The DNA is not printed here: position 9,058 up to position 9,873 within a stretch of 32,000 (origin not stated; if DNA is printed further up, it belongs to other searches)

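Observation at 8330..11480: Three-gene cassette wedged between pglX and pglY as a candidate undescribed accessory defence module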

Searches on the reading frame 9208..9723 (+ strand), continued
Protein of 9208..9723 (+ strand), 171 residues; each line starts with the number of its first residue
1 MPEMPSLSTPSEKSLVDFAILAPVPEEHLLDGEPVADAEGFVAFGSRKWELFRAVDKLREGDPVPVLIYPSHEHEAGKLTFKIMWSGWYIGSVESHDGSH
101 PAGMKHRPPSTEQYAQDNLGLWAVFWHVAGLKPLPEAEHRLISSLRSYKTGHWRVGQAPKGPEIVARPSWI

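Call 66: find_encoding_contigs(protein=P0124, flank=10000, max_places=2)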
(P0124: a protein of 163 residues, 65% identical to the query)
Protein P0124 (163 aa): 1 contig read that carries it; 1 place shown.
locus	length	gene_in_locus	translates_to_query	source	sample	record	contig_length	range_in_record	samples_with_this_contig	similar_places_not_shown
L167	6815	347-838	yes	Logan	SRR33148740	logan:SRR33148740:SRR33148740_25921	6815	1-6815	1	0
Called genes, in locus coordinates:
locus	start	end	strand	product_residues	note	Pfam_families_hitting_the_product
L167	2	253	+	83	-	?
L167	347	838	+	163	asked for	-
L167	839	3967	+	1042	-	PF06634:DUF1156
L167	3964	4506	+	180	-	PF00096:zf-C2H2 (faint), PF13894:zf-C2H2_4 (faint)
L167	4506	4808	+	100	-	-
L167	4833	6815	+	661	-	?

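Call 78: search_protein_families(library=padloc, proteins=[L058:7108-9990:+, L058:3205-6267:+, L058:10894-12897:+], max_evalue=0.00001)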
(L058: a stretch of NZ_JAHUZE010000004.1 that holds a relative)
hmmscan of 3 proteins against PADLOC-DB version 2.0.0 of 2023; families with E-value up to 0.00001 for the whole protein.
L058:7108-9990:+ (960 aa): 29 families (the best 25 are shown)
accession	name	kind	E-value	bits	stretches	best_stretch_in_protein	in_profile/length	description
PDLC03632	MTase_III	-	0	1182.8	2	41-567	72-612/983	Type III methyltransferase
PDLC03354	MTase_II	-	3.6e-39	133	1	126-485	60-383/425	Type II methyltransferase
PDLC03636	MTase_III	-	6.2e-36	122.3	2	201-317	89-202/575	Type III methyltransferase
PDLC03644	MTase_III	-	1.3e-31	108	1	118-484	30-393/542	Type III methyltransferase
PDLC03635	MTase_III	-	9.6e-31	105.2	2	205-290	267-357/708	Type III methyltransferase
PDLC03634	MTase_III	-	1.9e-30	104.3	1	126-457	94-423/621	Type III methyltransferase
PDLC03300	MTase_II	-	2.5e-28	97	2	148-283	28-164/302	Type II methyltransferase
PDLC03633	MTase_III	-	3.8e-26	89.9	2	121-259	72-205/616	Type III methyltransferase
PDLC03339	MTase_II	-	6.8e-26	88.9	2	129-283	6-138/399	Type II methyltransferase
PDLC03641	MTase_III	-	2.5e-25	87.1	1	123-458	101-426/657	Type III methyltransferase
PDLC03638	MTase_III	-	4.7e-23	79.4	1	204-472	429-665/816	Type III methyltransferase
PDLC03371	MTase_II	-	1.1e-19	69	2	425-484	193-252/260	Type II methyltransferase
PDLC03637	MTase_III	-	3.9e-18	63.4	1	125-300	117-278/513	Type III methyltransferase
PDLC03738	oMTase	-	2.4e-17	60.7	1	421-487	202-268/376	orphan methyltransferase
PDLC03216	MTase_II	-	3.9e-16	57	1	421-487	192-258/364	Type II methyltransferase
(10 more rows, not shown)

L058:3205-6267:+ (1020 aa): 0 families

L058:10894-12897:+ (667 aa): 15 families
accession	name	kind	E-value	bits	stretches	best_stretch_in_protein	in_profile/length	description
PDLC00132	GajB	-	1.9e-16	57.8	0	424-579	215-372/625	UrvD helicase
PDLC01087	C3a187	-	4.8e-16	56.7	1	242-576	210-470/559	NERD+UvrD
PDLC00117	GajB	-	6.3e-14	49.4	1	580-648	513-573/604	UrvD helicase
PDLC00114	GajB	-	1.6e-13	48.2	0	580-650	546-612/635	UrvD helicase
PDLC03802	RTasHel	-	1.7e-13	48.3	1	424-571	193-327/675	DRT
PDLC00104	GajB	-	2.7e-11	40.9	0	242-465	15-205/574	UrvD helicase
PDLC00107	GajB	-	1.8e-10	38.1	0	424-569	216-356/587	UrvD helicase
PDLC00127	GajB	-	1.9e-09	34.6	0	583-647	507-564/594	UrvD helicase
PDLC00123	GajB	-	7.6e-08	29.4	1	538-646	398-504/540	UrvD helicase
PDLC00138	GajB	-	1e-07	29.1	0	424-570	221-365/581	UrvD helicase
PDLC00103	GajB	-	1.3e-07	29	1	422-569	210-357/612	UrvD helicase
PDLC00112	GajB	-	4.1e-07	27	0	578-664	491-572/581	UrvD helicase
PDLC00106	GajB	-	4.5e-07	26.8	0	232-277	7-54/577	UrvD helicase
PDLC00130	GajB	-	7.4e-07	25.8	0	584-648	511-567/589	UrvD helicase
PDLC00134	GajB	-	2.7e-06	24.7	1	415-569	204-359/431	UrvD helicase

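Call 87: search_protein_families(library=pfam, proteins=[L036:7918-9963:+, L059:8086-9876:+, L062:10610-12400:+, L063:1091-2008:+, L071:9016-9924:+, L072:2035-3243:+, L076:8918-9952:+, L044:3403-4167:+, L052:2641-3353:+, L061:6544-10689:+], max_evalue=0.001)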
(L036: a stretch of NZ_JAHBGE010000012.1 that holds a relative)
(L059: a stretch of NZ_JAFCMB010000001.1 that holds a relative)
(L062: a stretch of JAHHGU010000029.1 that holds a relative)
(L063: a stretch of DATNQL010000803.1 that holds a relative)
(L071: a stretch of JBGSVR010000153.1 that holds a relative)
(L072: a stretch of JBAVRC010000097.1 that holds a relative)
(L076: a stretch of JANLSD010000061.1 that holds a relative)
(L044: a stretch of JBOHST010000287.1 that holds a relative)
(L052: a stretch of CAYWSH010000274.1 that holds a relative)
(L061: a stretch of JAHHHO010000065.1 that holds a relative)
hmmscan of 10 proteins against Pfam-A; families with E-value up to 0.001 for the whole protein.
L036:7918-9963:+ (681 aa): 0 families

L059:8086-9876:+ (596 aa): 1 family
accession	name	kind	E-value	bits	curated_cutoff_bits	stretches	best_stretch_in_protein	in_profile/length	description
PF03235.19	GmrSD_N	-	1.5e-15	58.3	33.2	1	53-277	6-197/199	GmrSD restriction endonuclease, N-terminal domain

L062:10610-12400:+ (596 aa): 5 families
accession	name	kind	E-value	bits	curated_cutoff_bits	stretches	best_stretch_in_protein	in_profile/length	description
PF12034.13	YfbK_C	-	1.8e-74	250.3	25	1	405-590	1-183/184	Uncharacterized protein YfbK, C-terminal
PF12450.13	vWF_A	-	1.1e-41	141.2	25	1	120-212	2-94/94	von Willebrand factor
PF00092.34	VWA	-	1.9e-18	67.8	23.8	1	229-390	1-162/174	von Willebrand factor type A domain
PF13519.12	VWA_2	-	2.1e-17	64.1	27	1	230-334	1-106/107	von Willebrand factor type A domain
PF13768.12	VWA_3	-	1.5e-09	38.5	27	1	229-386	2-153/155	von Willebrand factor type A domain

L063:1091-2008:+ (305 aa): 1 family
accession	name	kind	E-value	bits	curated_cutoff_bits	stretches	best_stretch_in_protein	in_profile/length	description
PF00563.25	EAL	-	6e-64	216.1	31.3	1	43-287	2-236/236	EAL domain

L071:9016-9924:+ (302 aa): 4 families
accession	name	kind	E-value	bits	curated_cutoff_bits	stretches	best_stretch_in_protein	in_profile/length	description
PF18335.7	SH3_13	-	2.7e-21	75.5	41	1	146-210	1-65/65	ATP-dependent RecD-like DNA helicase SH3 domain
PF13538.12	UvrD_C_2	-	4.6e-21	74.9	27.4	1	227-275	1-52/52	UvrD-like helicase C-terminal domain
PF13604.12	AAA_30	-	7.6e-16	58.8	27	1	1-86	93-178/191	AAA domain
PF13245.12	AAA_19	-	6.8e-10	39.7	25.1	1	1-40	95-134/134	AAA domain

L072:2035-3243:+ (402 aa): 3 families
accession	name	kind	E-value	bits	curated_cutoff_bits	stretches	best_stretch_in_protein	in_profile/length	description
PF00535.33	Glycos_transf_2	-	1.2e-21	77.8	23.3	1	64-235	1-164/168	Glycosyl transferase family 2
PF13641.12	Glyco_tranf_2_3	-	6.7e-12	46.4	27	1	63-285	3-209/230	Glycosyltransferase like family 2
PF13506.12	Glyco_transf_21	-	1.5e-05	25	21.7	1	149-271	32-150/174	Glycosyl transferase family 21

L076:8918-9952:+ (344 aa): 3 families
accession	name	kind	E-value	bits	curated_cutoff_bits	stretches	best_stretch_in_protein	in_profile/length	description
PF13410.11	GST_C_2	-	5.7e-15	55.6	24.9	1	219-290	1-67/69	Glutathione S-transferase, C-terminal domain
PF13409.12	GST_N_2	-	2.8e-09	37.9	25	1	86-172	2-68/70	Glutathione S-transferase, N-terminal domain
PF00043.30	GST_C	-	1.2e-05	25.9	20.7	1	216-267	18-69/93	Glutathione S-transferase, C-terminal domain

L044:3403-4167:+ (254 aa): 0 families

L052:2641-3353:+ (237 aa): 1 family
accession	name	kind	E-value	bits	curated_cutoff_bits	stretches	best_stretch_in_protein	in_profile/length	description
PF01380.27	SIS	-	1e-24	87.3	25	2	68-151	4-88/131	SIS domain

L061:6544-10689:+ (1381 aa): 5 families
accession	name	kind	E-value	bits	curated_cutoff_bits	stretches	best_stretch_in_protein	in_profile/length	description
PF07669.17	Eco57I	-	1e-20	74.9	25.3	1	682-957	2-140/171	Eco57I restriction-modification methylase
PF20473.4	MmeI_Mtase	-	9.1e-14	51.7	27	1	889-989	137-236/259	MmeI, DNA-methyltransferase domain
PF20466.3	MmeI_TRD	-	8.6e-12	45.3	27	1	1048-1228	29-206/207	MmeI, target recognition domain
PF02384.22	N6_Mtase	-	8.6e-05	22.4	20.4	0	558-628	23-70/311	N-6 DNA Methylase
PF20464.3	MmeI_N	-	0.00031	21.5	27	0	140-254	86-180/181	MmeI, N-terminal domain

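Call 91: search_dna_similar(query=window:9208-9723:+, collection=plasmids, mode=protein, max_rows=15)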
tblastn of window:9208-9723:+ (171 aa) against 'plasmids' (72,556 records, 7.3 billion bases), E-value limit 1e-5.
Records with a match: 11; places in all: 11; records where one place covers at least 80% of the query: 5.
Best place of each record, by identity: 60-80% 1; <60% 10.
By first word of the organism name: Leptolyngbya 4; Bradyrhizobium 2; Nostoc 2; Rhizobium 1; Niveispirillum 1; Kovacikia 1.
By predicted mobility (MOB-suite, as given by PLSDB): non-mobilizable 8; conjugative 3.
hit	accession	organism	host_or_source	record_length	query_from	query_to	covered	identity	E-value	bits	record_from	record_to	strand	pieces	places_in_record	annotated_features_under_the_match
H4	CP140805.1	Rhizobium johnstonii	Trifolium pratense,whole organism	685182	4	171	98%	57.1%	2e-53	188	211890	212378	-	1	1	hypothetical protein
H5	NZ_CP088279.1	Bradyrhizobium barranii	Glycine max cv. AC Glengarry,cell ...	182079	13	169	92%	59.2%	5e-51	181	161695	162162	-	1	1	hypothetical protein (x2)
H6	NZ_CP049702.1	Bradyrhizobium barranii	Glycine max cv. AC Glengarry,cell ...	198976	13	169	92%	59.2%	5e-51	181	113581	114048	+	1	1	hypothetical protein (x2)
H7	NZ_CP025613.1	Niveispirillum cyanobacteriorum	sing cell,cyanobacterial aggregates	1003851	15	169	91%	60.0%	9e-53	186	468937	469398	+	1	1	none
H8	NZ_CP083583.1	Kovacikia minuta CCNUW1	cell culture,fresh water lake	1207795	18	169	89%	37.2%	1e-16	84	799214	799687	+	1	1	record has no annotation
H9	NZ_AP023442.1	Nostoc sp. MS1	-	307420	8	134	74%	43.0%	3e-20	94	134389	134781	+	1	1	hypothetical protein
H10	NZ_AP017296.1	Nostoc sp. NIES-3756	-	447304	18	134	68%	44.8%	1e-19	92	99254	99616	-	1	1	hypothetical protein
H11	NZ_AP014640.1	Leptolyngbya boryana IAM M-101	-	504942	49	169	71%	33.6%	4e-9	62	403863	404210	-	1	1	hypothetical protein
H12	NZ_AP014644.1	Leptolyngbya boryana dg5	-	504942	49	169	71%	33.6%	4e-9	62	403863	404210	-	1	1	hypothetical protein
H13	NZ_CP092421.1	Leptolyngbya boryana IU 594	-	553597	49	169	71%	33.6%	4e-9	62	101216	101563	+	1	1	hypothetical protein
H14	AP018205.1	Leptolyngbya boryana NIES-2135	-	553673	49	169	71%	33.6%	4e-9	62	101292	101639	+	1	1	hypothetical protein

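Call 93: get_annotated_region(hit=H5, flank=9000)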
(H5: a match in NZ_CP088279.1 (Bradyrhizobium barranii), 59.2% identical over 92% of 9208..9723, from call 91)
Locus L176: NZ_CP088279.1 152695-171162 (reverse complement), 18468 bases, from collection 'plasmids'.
description: Bradyrhizobium barranii subsp. barranii strain 323S2 plasmid pBb323S2c, complete sequence
organism: Bradyrhizobium barranii (NCBI taxid 2823807)
taxonomy: Bacteria; Pseudomonadota; Alphaproteobacteria; Hyphomicrobiales; Nitrobacteraceae; Bradyrhizobium; Bradyrhizobium barranii
host: -; source: Glycine max cv. AC Glengarry,cell culture; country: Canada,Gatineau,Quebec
typing (MOB-suite, as given by PLSDB): conjugative; replicon rep_cluster_507; relaxase MOBQ; mating-pair formation MPF_T
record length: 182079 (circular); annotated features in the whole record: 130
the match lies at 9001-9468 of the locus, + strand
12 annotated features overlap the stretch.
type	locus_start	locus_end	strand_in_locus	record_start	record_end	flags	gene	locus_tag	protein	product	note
CDS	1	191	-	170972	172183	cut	-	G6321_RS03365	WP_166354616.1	patatin-like phospholipase family protein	GO:0006629 - lipid metabolic process [Evidence IEA]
CDS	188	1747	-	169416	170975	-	-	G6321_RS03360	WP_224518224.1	Mov34/MPN/PAD-1 family protein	-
CDS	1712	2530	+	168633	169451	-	-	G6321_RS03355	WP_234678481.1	hypothetical protein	-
CDS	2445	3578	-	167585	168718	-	-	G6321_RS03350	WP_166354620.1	hypothetical protein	-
CDS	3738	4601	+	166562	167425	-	-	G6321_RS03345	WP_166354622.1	WYL domain-containing protein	-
CDS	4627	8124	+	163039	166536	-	-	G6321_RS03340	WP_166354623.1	helicase-related protein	-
CDS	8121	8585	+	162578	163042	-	-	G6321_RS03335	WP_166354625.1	hypothetical protein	-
CDS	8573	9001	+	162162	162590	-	-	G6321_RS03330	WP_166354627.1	hypothetical protein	-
CDS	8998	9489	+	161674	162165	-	-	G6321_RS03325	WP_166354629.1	hypothetical protein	-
CDS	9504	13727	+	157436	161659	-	-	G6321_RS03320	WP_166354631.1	ATPase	-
CDS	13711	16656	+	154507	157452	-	-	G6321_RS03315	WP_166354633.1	DUF1156 domain-containing protein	-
CDS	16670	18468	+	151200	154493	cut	-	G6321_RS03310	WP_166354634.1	DUF499 domain-containing protein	-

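Call 105: find_related_loci(query=A4, collection=viral_contigs, flank=8000)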
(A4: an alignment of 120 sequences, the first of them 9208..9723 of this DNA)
Query A4 (171 aa) in viral_contigs; peptide patterns used: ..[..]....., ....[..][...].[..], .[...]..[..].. (x = any residue, [..] = any of these).
122 stretches matched a pattern; 1 encode a relative of the query (tblastn E <= 1e-3); 1 distinct loci.
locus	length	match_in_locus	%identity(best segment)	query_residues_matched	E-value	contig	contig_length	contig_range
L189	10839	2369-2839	58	14-171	3e-59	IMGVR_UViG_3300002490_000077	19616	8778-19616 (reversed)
